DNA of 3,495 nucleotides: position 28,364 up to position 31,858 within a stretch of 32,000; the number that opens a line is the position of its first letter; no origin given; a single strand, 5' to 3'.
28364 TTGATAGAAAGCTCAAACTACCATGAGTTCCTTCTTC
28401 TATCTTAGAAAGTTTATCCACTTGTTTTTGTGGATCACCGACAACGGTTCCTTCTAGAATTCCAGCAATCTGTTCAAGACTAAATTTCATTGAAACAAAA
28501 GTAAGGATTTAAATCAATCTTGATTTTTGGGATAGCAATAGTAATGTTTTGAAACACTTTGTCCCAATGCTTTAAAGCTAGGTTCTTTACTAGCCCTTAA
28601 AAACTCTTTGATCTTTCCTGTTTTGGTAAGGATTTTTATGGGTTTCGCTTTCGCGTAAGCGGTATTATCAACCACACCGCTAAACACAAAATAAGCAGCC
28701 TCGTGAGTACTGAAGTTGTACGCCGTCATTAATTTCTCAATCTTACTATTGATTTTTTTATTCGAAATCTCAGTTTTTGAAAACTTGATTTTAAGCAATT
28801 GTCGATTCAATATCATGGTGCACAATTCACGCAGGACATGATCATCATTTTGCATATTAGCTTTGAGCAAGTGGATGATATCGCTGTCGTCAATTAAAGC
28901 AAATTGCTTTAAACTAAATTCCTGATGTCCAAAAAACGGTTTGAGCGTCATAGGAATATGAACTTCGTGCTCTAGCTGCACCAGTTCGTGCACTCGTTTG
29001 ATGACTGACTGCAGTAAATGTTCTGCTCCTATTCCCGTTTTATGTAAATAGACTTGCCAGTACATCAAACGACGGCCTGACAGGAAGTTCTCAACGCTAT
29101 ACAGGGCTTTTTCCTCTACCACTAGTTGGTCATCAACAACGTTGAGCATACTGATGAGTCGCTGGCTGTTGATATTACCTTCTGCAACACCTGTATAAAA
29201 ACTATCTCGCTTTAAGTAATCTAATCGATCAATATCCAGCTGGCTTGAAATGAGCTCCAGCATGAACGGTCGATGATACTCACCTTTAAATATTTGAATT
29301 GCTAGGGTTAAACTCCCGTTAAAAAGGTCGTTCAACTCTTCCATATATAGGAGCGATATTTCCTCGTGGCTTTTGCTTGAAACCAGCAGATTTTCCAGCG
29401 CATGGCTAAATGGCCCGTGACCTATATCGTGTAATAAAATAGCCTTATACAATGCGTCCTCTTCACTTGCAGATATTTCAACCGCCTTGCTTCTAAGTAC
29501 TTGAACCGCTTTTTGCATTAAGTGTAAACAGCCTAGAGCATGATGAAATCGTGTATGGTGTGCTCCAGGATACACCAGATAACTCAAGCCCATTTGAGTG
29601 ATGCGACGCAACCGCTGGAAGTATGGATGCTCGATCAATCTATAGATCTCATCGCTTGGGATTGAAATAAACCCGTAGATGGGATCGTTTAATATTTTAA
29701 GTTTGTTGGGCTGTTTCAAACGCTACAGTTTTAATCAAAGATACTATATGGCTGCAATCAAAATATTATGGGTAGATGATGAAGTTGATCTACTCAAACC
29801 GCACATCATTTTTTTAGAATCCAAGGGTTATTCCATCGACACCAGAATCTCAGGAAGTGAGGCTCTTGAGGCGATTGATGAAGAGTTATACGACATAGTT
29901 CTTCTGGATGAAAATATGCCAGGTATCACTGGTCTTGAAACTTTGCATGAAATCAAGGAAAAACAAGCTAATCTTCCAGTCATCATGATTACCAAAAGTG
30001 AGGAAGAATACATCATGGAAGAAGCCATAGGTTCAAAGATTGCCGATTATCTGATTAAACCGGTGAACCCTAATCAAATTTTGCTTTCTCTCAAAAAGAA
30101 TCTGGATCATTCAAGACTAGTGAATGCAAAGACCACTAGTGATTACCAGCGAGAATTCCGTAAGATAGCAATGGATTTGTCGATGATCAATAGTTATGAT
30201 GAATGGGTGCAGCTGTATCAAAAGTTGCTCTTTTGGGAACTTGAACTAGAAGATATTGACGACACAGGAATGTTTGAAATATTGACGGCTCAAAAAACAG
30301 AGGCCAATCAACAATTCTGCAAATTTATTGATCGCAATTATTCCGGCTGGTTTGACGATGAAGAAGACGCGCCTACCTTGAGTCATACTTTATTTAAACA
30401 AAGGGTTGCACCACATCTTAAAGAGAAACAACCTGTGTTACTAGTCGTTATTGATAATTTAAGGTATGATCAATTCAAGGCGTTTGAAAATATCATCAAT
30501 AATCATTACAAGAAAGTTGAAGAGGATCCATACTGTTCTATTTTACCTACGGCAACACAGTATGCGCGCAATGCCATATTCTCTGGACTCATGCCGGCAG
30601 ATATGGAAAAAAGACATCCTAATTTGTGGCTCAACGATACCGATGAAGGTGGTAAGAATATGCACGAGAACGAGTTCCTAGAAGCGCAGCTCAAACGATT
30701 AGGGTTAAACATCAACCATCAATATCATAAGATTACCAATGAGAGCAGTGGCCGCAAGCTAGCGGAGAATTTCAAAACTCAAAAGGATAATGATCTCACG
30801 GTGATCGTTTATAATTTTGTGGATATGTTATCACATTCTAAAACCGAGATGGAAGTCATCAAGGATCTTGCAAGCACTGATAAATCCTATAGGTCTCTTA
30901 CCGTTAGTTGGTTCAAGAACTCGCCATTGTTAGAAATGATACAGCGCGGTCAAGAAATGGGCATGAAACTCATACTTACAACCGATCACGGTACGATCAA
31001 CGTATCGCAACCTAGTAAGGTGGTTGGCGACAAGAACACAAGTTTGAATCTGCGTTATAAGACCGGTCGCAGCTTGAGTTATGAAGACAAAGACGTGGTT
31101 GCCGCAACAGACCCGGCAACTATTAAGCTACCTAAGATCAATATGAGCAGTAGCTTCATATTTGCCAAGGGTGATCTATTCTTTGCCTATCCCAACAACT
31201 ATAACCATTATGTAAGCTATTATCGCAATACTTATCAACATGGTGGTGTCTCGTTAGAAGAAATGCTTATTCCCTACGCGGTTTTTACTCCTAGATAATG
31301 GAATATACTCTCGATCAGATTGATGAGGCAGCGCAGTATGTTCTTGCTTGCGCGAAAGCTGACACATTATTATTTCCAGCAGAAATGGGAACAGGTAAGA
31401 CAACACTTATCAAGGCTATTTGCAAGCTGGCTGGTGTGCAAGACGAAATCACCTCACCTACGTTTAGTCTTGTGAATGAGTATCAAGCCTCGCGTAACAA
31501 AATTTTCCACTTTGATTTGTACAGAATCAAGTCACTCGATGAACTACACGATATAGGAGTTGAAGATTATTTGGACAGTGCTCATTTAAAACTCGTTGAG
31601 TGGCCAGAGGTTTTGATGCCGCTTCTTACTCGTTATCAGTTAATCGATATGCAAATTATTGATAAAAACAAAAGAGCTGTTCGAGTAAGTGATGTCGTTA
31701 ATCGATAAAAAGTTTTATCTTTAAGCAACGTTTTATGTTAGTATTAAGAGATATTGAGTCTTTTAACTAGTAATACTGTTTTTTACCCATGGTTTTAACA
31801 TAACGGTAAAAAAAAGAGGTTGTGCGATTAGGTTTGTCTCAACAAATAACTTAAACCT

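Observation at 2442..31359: Iterated 14-bp perfect palindrome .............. scattered through unrelated core genes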

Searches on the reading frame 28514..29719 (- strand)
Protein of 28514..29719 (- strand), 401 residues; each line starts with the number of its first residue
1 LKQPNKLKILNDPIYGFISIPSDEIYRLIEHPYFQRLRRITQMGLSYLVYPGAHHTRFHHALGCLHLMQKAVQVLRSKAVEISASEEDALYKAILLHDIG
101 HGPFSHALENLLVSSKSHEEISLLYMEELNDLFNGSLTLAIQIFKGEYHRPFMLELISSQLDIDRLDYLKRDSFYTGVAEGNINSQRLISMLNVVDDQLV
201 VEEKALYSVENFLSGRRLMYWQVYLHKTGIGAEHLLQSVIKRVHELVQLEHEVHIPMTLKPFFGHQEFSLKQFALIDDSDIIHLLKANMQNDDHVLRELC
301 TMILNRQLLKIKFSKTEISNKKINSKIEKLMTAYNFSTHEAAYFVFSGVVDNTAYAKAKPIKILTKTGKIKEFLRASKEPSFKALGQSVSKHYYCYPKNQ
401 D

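Call 9: search_protein_families(library=pfam, proteins=[window:28514-29719:-])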
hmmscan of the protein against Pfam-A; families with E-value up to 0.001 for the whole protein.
window:28514-29719:- (401 aa): 2 families
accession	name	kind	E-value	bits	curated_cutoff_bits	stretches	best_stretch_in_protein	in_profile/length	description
PF19276.4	HD_assoc_2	-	2.8e-10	40.5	23.1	1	183-246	1-64/222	HD associated region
PF01966.28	HD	-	2.9e-07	31.2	22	1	57-169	1-113/116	HD domain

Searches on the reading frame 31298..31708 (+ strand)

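Call 9: search_protein_families(library=pfam, proteins=[window:31298-31708:+])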
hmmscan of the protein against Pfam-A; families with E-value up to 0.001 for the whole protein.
window:31298-31708:+ (136 aa): 1 family
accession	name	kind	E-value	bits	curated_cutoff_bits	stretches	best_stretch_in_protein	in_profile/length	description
PF02367.23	TsaE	-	1.5e-32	112.7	26.6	1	7-126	6-126/128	Threonylcarbamoyl adenosine biosynthesis protein TsaE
